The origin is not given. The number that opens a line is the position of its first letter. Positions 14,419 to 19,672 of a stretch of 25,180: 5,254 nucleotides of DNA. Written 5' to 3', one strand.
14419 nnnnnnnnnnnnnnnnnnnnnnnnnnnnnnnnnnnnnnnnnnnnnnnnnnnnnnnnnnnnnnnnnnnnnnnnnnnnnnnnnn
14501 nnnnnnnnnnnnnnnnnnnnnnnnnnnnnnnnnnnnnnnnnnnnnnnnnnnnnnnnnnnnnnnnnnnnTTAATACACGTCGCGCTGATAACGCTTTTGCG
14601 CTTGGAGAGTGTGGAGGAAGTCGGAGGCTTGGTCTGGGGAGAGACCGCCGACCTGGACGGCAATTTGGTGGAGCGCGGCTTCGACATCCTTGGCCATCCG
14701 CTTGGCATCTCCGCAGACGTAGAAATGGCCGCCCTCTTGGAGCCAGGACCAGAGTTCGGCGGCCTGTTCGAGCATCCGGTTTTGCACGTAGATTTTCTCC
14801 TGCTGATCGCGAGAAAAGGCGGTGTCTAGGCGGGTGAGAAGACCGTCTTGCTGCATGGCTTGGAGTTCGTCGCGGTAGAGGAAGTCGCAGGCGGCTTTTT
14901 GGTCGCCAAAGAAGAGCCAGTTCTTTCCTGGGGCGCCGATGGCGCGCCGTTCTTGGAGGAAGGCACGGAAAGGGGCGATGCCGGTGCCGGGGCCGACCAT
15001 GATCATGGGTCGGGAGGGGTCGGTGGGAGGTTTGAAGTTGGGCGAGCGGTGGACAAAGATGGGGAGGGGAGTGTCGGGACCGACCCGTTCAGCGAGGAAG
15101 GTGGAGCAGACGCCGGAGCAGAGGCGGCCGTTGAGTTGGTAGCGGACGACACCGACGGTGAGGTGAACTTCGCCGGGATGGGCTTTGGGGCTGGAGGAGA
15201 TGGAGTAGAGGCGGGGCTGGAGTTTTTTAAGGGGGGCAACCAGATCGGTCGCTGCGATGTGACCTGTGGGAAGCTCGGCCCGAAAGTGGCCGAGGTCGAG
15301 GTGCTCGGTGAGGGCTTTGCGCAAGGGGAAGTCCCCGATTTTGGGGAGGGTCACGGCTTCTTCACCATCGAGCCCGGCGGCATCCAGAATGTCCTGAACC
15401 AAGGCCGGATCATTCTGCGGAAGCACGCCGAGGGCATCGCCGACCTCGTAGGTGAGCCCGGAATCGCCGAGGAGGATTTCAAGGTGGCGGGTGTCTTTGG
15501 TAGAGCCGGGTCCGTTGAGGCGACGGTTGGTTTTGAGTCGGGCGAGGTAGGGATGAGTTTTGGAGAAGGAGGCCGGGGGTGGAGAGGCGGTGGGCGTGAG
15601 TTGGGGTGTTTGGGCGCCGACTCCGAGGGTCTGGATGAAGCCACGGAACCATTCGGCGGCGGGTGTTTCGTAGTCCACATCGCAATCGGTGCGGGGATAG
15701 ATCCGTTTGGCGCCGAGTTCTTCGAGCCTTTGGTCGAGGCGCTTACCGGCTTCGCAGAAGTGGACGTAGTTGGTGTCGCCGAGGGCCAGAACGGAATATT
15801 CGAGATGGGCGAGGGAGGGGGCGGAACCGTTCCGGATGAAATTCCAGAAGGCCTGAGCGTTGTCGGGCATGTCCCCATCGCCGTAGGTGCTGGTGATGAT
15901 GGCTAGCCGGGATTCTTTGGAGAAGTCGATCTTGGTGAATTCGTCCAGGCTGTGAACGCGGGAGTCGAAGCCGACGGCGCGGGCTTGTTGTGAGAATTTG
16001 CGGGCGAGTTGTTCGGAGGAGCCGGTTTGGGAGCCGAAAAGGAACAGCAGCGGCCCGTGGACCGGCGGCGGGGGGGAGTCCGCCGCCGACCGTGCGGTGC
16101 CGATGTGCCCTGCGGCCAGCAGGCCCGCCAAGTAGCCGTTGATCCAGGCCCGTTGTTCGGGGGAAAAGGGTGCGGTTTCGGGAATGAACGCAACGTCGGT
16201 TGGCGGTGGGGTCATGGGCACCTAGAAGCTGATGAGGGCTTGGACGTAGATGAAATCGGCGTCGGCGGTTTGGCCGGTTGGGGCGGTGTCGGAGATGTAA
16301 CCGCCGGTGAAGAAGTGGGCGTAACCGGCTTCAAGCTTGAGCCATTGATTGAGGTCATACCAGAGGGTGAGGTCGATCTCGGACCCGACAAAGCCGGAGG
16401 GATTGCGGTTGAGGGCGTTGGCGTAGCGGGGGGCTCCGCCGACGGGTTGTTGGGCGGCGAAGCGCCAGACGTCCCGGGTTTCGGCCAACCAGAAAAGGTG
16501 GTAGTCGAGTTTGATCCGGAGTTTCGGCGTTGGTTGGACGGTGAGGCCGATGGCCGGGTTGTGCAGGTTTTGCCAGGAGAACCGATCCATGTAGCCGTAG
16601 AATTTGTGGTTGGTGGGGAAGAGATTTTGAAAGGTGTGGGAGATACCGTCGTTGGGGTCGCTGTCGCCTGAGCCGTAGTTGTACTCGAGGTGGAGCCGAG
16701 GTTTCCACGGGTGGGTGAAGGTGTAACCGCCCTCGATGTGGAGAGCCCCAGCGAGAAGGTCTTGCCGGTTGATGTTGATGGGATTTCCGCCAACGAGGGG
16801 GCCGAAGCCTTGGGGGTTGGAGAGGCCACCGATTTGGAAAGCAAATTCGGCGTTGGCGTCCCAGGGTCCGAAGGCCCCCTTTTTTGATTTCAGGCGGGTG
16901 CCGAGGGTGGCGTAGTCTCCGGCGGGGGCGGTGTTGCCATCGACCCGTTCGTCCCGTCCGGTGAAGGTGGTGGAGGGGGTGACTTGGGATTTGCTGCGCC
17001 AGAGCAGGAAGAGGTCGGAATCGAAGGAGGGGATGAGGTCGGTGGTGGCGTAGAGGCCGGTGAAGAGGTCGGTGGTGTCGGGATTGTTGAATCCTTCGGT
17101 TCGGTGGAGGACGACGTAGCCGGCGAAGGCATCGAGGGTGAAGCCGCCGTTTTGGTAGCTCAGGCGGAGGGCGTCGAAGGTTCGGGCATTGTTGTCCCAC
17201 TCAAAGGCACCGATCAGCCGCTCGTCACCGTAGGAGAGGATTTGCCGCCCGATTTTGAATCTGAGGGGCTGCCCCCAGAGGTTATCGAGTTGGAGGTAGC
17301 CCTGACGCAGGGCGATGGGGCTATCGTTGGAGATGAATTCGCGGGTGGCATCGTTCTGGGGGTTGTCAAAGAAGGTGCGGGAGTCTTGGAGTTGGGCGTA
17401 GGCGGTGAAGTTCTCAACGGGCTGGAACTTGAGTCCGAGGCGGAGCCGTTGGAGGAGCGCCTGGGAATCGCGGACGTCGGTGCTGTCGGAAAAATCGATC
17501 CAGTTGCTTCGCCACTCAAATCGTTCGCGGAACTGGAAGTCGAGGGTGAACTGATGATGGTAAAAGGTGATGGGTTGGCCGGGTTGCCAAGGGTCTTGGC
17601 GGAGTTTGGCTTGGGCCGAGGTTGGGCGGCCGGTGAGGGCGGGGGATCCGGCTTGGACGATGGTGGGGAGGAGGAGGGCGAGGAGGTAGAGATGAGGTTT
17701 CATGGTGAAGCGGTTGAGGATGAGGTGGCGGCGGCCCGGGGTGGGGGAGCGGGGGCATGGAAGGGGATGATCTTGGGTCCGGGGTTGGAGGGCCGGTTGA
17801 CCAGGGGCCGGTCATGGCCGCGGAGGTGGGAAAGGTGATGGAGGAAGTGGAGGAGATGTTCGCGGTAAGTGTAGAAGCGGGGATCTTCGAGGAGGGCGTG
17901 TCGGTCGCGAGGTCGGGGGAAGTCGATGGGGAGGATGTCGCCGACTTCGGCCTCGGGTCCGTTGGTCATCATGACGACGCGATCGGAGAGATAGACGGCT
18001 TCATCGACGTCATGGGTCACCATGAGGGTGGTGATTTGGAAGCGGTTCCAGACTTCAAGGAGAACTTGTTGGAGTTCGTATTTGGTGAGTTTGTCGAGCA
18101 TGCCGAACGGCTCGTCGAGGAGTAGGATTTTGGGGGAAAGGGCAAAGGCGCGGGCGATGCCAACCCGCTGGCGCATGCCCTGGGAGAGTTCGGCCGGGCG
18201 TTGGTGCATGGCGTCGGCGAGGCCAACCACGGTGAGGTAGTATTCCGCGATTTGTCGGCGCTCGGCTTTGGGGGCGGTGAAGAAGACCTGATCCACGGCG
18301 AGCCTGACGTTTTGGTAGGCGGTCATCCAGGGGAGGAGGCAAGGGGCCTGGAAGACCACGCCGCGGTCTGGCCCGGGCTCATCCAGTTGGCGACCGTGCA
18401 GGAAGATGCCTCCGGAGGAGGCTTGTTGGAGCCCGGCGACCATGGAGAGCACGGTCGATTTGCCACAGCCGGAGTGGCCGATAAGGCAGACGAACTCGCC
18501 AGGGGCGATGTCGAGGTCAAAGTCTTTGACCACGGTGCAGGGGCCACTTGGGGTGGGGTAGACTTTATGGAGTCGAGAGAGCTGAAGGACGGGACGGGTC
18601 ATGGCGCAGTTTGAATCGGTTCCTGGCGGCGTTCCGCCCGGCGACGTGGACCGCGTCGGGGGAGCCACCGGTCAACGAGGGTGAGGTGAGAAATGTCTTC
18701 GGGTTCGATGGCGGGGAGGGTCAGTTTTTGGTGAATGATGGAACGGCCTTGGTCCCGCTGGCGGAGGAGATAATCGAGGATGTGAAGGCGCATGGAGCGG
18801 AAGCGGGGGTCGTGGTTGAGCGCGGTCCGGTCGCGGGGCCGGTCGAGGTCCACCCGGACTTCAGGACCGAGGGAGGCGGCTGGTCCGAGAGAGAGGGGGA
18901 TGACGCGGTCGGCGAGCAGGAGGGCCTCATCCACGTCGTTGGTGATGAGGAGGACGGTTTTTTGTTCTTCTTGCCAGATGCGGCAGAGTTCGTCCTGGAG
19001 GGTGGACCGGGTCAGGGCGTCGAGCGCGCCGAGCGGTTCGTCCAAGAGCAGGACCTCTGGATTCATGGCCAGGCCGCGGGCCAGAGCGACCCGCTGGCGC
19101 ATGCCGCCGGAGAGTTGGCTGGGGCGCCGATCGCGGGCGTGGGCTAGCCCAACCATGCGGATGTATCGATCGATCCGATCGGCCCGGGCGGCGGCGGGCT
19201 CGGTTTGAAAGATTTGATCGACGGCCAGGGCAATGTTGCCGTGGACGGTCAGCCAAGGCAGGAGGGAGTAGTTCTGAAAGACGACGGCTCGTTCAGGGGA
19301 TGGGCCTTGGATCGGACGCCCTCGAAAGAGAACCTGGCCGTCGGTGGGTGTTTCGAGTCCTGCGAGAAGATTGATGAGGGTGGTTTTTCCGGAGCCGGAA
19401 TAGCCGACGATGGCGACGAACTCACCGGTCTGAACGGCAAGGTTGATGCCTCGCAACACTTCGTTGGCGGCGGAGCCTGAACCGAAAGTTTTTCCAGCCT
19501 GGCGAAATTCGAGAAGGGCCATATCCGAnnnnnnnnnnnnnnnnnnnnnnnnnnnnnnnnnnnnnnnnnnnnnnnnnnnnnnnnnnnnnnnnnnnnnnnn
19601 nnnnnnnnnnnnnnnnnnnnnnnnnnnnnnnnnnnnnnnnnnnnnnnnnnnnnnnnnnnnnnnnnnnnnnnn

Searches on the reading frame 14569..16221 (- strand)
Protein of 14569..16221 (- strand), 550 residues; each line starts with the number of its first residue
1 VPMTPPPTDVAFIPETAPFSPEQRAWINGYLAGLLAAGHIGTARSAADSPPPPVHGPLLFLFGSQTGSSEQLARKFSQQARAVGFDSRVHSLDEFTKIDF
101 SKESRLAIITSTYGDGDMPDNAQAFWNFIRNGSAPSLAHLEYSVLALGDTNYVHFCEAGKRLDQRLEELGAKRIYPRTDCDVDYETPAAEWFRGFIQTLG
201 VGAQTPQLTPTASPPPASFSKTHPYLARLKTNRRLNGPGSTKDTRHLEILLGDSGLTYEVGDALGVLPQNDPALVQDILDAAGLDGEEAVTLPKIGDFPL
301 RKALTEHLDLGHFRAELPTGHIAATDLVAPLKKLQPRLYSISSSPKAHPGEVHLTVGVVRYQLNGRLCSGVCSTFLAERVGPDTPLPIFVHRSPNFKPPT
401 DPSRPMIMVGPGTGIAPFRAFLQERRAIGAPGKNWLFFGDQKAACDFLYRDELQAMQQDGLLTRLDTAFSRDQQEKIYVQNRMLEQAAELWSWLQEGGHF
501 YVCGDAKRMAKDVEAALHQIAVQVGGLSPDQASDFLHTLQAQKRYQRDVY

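Call 3: search_protein_families(library=pfam, proteins=[window:14569-16221:-])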
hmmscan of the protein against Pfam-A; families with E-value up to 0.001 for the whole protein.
window:14569-16221:- (550 aa): 3 families
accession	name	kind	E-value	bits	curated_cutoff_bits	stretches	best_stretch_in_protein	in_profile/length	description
PF00667.26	FAD_binding_1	-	1.5e-33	116.7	32.3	2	218-296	2-82/222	FAD binding domain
PF00258.30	Flavodoxin_1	-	1.7e-32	113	25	1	61-184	2-131/143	Flavodoxin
PF00175.26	NAD_binding_1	-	9.8e-19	68.5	22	1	408-514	1-108/109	Oxidoreductase NAD-binding domain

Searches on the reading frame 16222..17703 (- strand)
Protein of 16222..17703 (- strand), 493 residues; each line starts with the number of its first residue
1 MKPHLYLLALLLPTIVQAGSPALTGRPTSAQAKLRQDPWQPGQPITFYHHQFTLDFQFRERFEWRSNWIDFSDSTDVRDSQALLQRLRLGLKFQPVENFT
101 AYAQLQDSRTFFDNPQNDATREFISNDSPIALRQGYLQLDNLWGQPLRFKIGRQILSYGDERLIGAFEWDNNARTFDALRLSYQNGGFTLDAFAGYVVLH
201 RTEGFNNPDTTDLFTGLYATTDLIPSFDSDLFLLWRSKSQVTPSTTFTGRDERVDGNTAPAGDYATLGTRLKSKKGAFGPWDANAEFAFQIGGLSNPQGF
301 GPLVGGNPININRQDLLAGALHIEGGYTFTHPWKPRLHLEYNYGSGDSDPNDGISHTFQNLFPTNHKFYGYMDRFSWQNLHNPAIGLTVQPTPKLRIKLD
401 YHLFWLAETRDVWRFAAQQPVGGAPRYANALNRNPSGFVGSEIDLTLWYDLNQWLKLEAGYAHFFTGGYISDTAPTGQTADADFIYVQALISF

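Call 3: search_protein_families(library=pfam, proteins=[window:16222-17703:-])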
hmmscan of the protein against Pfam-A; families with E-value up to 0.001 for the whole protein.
window:16222-17703:- (493 aa): 1 family
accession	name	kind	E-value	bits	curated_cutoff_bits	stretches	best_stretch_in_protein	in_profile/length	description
PF13372.12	Alginate_exp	-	2.4e-57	195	25.2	1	53-475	4-386/395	Alginate export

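Call 6: search_protein_families(library=ncbifam, proteins=[window:16222-17703:-])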
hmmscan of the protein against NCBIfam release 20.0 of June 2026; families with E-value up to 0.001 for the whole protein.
window:16222-17703:- (493 aa): 0 families

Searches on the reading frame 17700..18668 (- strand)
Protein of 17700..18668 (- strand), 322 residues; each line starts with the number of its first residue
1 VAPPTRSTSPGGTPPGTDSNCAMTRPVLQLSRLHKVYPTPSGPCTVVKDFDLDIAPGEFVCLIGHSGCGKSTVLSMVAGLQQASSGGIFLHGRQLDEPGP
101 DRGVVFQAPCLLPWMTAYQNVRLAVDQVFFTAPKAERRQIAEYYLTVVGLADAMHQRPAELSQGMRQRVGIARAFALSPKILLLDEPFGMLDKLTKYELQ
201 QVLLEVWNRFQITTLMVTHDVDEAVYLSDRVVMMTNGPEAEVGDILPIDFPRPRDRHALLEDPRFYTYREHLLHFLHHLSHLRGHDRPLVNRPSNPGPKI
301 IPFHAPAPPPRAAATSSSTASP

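Call 3: search_protein_families(library=pfam, proteins=[window:17700-18668:-])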
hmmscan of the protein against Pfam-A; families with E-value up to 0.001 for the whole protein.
window:17700-18668:- (322 aa): 2 families
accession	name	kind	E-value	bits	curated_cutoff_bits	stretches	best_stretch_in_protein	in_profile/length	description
PF00005.33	ABC_tran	-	4.4e-31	108.7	25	1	48-188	2-136/137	ABC transporter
PF13401.12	AAA_22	-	0.00012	22.8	27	1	58-186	6-92/130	AAA domain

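Call 6: search_protein_families(library=ncbifam, proteins=[window:17700-18668:-])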
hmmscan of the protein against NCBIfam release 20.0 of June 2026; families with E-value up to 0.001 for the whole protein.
window:17700-18668:- (322 aa): 187 families (the best 25 are shown)
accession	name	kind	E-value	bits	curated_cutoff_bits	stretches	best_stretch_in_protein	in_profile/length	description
TIGR01184.1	ntrCD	subfamily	8.6e-99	329.8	291.8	1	47-276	1-230/230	nitrate ABC transporter ATP-binding protein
NF040729.1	ABC_ATP_SaoA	equivalog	3.3e-64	216.7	360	1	29-277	3-244/248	ABC transporter ATP-binding protein SaoA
NF008421.0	PRK11248.1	equivalog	7.2e-60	202.6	357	1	28-274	2-245/255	taurine ABC transporter ATP-binding subunit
TIGR03265.1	PhnT2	equivalog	1e-54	186.1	457.7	1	42-241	15-215/353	putative 2-aminoethylphosphonate ABC transporter ATP-binding protein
NF008420.0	PRK11247.1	equivalog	1.2e-52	178.7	395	1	43-257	24-227/257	aliphatic sulfonates ABC transporter ATP-binding protein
TIGR01186.1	proV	subfamily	1.4e-50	172.4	326.6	1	43-243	5-212/363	betaine/proline/choline family ABC transporter ATP-binding protein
NF006987.0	PRK09452.1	equivalog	1.4e-48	165.5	482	1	20-238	10-225/378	spermidine/putrescine ABC transporter ATP-binding protein PotA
TIGR00968.1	3a0106s01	subfamily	9.1e-46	156.3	342.75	1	42-242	11-212/237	sulfate ABC transporter ATP-binding protein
NF008653.0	PRK11650.1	subfamily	1.3e-45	156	432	1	28-244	4-218/357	sn-glycerol-3-phosphate ABC transporter ATP-binding protein UgpC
TIGR01187.1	potA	subfamily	3.1e-44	151.4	355.6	1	62-243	1-183/325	polyamine ABC transporter ATP-binding protein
NF043075.1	MMSYN1_0197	equivalog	5.3e-44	150.6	550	1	29-243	4-215/341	spermidine/putrescine ABC transporter ATP-binding protein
NF008621.0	PRK11607.1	equivalog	2.1e-43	148.5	613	1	23-244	15-233/377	putrescine ABC transporter ATP-binding subunit PotG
TIGR03415.1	ABC_choXWV_ATP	equivalog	2.2e-43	148.7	483.75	2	104-237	110-241/382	choline ABC transporter ATP-binding protein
NF040840.2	tungstate_WtpC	equivalog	8.5e-42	143.6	440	1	47-256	16-225/347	tungstate ABC transporter ATP-binding protein WtpC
NF008233.0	PRK11000.1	equivalog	1.5e-41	142.4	568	1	42-254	14-226/369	maltose/maltodextrin ABC transporter ATP-binding protein MalK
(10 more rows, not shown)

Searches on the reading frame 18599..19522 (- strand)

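Call 3: search_protein_families(library=pfam, proteins=[window:18599-19522:-])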
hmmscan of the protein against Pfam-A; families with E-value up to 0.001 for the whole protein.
window:18599-19522:- (307 aa): 2 families
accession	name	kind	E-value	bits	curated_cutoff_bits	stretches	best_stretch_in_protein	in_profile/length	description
PF00005.33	ABC_tran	-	8.4e-35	120.8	25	1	23-164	1-136/137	ABC transporter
PF13191.12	AAA_16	-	4.5e-05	24.4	32.6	1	32-177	21-118/167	AAA ATPase domain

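Call 6: search_protein_families(library=ncbifam, proteins=[window:18599-19522:-])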
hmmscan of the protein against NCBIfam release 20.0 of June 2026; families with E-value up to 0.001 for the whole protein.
window:18599-19522:- (307 aa): 189 families (the best 25 are shown)
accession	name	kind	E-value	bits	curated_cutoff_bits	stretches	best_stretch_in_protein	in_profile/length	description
TIGR01184.1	ntrCD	subfamily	6.2e-91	304.1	291.8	1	23-252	1-230/230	nitrate ABC transporter ATP-binding protein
NF040729.1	ABC_ATP_SaoA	equivalog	7.2e-65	218.8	360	1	6-237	4-232/248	ABC transporter ATP-binding protein SaoA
NF008421.0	PRK11248.1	equivalog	7.9e-63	212.3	357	1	20-258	14-253/255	taurine ABC transporter ATP-binding subunit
NF008420.0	PRK11247.1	equivalog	2.3e-56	190.8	395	1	18-235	23-229/257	aliphatic sulfonates ABC transporter ATP-binding protein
TIGR03265.1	PhnT2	equivalog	2.4e-56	191.5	457.7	1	7-211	8-209/353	putative 2-aminoethylphosphonate ABC transporter ATP-binding protein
TIGR00968.1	3a0106s01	subfamily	5.8e-53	179.8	342.75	1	8-216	5-210/237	sulfate ABC transporter ATP-binding protein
NF043075.1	MMSYN1_0197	equivalog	1.1e-50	172.6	550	1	4-219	3-215/341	spermidine/putrescine ABC transporter ATP-binding protein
NF006987.0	PRK09452.1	equivalog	2.6e-50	171.2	482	1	3-215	17-226/378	spermidine/putrescine ABC transporter ATP-binding protein PotA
TIGR01186.1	proV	subfamily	9.9e-50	169.6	326.6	1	23-213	9-206/363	betaine/proline/choline family ABC transporter ATP-binding protein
NF008653.0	PRK11650.1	subfamily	3.6e-49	167.7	432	1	1-221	1-219/357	sn-glycerol-3-phosphate ABC transporter ATP-binding protein UgpC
TIGR03258.1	PhnT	equivalog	1.2e-48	165.9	499.15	1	19-233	20-235/359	2-aminoethylphosphonate ABC transport system ATP-binding subunit PhnT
TIGR01187.1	potA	subfamily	2.1e-48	165.1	355.6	1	38-213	1-177/325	polyamine ABC transporter ATP-binding protein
NF008105.0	PRK10851.1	equivalog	4.2e-48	163.9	502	1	19-215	14-215/362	sulfate/thiosulfate ABC transporter ATP-binding protein CysA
TIGR03415.1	ABC_choXWV_ATP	equivalog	5.4e-45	154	483.75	2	79-207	109-235/382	choline ABC transporter ATP-binding protein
NF040840.2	tungstate_WtpC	equivalog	6.1e-45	154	440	1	23-220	16-214/347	tungstate ABC transporter ATP-binding protein WtpC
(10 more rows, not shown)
